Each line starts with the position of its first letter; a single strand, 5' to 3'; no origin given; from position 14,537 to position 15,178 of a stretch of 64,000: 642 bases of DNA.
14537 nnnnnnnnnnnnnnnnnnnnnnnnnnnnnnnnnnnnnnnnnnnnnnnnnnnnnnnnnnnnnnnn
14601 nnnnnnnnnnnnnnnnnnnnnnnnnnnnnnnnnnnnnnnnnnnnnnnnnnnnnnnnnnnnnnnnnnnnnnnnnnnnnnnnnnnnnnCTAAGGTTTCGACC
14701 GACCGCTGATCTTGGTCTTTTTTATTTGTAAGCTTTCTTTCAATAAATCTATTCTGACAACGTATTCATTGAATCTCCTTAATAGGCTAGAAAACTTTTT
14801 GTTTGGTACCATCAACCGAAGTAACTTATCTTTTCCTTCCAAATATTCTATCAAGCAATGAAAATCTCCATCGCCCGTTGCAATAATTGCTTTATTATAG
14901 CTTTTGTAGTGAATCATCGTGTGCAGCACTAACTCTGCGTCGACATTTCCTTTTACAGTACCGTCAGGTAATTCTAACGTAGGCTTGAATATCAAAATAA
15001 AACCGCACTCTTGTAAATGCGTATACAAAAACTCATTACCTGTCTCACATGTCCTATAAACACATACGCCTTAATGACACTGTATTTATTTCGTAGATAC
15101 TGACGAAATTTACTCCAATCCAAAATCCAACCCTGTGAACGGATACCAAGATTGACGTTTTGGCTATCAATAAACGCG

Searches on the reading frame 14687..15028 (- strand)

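Call 60: search_protein_families(library=pfam, proteins=[window:14687-15028:-], max_evalue=0.01)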
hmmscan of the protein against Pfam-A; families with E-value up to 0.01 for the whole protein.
window:14687-15028:- (113 aa): 1 family
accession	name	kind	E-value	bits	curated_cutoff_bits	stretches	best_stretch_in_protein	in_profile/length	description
PF01936.24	NYN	-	7.8e-08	33.4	24.2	1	5-89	55-140/145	NYN domain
